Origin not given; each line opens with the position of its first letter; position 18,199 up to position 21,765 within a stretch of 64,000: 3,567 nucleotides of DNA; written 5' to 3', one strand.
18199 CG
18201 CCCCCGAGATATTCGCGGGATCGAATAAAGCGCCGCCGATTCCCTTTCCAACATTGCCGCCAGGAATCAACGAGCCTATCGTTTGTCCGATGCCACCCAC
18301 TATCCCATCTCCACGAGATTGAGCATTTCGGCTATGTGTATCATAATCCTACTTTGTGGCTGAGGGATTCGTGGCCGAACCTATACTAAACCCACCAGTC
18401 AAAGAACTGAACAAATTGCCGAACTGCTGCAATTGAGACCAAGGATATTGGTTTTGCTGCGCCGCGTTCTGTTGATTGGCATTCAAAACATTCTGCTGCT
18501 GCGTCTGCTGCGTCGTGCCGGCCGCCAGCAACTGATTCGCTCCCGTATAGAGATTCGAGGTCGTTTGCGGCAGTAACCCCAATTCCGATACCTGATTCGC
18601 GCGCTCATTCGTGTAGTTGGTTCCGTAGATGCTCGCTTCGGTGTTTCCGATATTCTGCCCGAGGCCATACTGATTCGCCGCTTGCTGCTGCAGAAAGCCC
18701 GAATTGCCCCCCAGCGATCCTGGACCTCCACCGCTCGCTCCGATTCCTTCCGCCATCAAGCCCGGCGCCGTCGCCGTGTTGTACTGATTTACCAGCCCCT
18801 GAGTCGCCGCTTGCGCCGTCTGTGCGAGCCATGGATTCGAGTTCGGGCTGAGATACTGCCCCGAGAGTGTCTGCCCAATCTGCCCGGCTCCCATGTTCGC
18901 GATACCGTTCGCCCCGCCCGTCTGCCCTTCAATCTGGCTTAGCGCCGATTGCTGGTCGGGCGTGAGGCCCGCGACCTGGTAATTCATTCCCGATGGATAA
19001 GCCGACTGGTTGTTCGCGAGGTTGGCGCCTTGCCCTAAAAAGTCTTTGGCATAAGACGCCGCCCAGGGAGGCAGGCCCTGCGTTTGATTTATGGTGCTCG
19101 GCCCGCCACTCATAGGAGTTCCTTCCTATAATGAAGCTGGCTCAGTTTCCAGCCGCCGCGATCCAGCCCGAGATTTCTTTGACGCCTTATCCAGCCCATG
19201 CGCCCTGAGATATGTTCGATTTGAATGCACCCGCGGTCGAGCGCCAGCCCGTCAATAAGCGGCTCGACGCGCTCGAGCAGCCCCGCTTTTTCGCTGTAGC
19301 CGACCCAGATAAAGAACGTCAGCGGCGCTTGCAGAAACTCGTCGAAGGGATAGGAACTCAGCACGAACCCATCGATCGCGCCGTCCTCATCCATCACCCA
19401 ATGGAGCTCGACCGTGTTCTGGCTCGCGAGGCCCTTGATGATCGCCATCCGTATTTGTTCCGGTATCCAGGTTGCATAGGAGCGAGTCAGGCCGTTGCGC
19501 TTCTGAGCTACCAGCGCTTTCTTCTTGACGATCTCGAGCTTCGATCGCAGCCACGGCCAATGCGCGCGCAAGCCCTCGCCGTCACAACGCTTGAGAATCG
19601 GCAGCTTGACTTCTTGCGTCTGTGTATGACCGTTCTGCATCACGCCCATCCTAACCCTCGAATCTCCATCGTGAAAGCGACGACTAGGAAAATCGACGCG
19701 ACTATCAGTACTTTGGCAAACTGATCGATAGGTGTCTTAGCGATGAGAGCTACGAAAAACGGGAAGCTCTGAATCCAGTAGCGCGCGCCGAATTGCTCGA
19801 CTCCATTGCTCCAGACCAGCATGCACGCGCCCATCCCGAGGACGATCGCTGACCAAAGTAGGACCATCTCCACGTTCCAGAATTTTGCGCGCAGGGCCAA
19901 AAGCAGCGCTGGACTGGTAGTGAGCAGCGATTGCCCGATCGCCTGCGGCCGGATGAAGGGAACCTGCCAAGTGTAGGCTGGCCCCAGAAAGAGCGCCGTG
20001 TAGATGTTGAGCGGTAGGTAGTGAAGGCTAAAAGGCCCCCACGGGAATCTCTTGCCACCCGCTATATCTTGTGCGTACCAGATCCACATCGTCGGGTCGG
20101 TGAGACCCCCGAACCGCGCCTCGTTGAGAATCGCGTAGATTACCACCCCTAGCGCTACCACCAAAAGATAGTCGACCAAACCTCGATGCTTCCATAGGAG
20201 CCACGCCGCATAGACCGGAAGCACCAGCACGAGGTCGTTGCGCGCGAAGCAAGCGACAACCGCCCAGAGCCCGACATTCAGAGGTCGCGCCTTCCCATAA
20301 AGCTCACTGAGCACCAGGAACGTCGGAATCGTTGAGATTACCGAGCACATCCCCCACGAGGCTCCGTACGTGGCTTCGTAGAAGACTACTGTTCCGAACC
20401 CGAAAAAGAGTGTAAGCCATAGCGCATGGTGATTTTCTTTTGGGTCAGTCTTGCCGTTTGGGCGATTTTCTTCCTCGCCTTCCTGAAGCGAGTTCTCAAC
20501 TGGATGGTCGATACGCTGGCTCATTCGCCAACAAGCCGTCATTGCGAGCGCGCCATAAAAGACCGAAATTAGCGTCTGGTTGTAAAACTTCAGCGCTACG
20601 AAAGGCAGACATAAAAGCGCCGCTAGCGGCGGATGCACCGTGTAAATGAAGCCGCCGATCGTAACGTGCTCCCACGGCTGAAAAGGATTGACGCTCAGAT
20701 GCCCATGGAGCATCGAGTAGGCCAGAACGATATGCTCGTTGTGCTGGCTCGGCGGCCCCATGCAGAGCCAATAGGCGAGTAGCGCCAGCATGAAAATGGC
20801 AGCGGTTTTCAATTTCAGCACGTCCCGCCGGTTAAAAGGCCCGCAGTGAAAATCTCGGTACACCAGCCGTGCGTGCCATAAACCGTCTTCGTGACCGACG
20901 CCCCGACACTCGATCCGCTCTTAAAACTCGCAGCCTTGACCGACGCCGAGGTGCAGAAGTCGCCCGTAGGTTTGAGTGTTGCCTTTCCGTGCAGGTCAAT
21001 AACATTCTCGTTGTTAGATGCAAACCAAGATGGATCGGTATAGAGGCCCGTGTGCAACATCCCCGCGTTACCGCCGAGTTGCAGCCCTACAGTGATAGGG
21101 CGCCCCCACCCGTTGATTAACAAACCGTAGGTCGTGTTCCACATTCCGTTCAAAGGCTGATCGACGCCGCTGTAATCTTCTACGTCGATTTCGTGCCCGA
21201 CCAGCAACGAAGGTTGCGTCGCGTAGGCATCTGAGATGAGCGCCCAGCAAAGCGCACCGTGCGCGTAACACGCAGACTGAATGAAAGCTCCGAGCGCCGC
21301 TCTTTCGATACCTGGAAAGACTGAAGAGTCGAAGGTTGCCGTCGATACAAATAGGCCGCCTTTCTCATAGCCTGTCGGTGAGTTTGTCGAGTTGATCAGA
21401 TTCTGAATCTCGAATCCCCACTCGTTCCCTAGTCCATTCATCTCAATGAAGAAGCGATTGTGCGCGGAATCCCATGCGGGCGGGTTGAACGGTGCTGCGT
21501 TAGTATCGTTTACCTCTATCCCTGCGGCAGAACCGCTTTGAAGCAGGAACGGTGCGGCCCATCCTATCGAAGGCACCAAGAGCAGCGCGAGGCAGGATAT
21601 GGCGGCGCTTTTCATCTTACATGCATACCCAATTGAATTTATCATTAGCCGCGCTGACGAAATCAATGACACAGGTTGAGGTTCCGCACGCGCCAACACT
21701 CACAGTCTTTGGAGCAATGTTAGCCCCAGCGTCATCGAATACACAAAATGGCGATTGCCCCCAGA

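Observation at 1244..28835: Sec-type signal peptides, Pro-Thr linkers and Cys-rich termini on at least nine proteins inside a phage late/structural operon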

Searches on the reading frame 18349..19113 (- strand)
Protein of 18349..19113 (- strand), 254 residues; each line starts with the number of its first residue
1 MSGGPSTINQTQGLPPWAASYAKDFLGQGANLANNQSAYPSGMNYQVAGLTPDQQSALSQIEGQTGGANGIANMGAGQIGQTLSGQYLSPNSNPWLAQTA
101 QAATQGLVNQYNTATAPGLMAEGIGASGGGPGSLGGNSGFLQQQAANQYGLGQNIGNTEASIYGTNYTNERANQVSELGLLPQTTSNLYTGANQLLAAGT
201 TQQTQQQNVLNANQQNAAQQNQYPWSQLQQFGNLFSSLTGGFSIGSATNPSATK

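Call 8: search_protein_families(library=phrogs, proteins=[window:18349-19113:-], max_evalue=0.01)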
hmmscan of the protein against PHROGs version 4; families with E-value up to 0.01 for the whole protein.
window:18349-19113:- (254 aa): 1 family
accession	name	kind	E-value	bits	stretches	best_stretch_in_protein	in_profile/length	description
phrog_4287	-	DNA, RNA and nucleotide metabolism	3.8e-08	34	1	1-252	4-291/392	DNA ejection protein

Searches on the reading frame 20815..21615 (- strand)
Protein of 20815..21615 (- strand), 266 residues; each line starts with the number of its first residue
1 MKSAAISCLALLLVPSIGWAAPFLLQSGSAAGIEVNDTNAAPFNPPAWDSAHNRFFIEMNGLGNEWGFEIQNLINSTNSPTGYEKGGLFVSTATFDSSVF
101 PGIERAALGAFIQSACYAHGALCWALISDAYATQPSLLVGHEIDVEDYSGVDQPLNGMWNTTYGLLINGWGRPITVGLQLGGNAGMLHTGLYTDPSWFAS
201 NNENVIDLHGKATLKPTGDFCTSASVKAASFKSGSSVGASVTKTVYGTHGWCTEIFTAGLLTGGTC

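Call 4: search_protein_families(library=pfam, proteins=[window:20815-21615:-], max_evalue=0.01)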
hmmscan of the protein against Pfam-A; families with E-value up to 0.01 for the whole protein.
window:20815-21615:- (266 aa): 0 families

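Call 11: search_protein_families(library=phrogs, proteins=[window:20815-21615:-], max_evalue=0.05)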
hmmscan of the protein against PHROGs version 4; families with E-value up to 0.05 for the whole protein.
window:20815-21615:- (266 aa): 0 families

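Call 24: search_protein_families(library=ncbifam, proteins=[window:20815-21615:-], max_evalue=0.05)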
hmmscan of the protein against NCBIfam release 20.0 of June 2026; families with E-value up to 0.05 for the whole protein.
window:20815-21615:- (266 aa): 0 families

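Call 32: search_solved_structures(query=window:20815-21615:-, max_evalue=10)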
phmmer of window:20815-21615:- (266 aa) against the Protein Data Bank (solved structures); distinct sequences matched with E-value up to 10: 0.
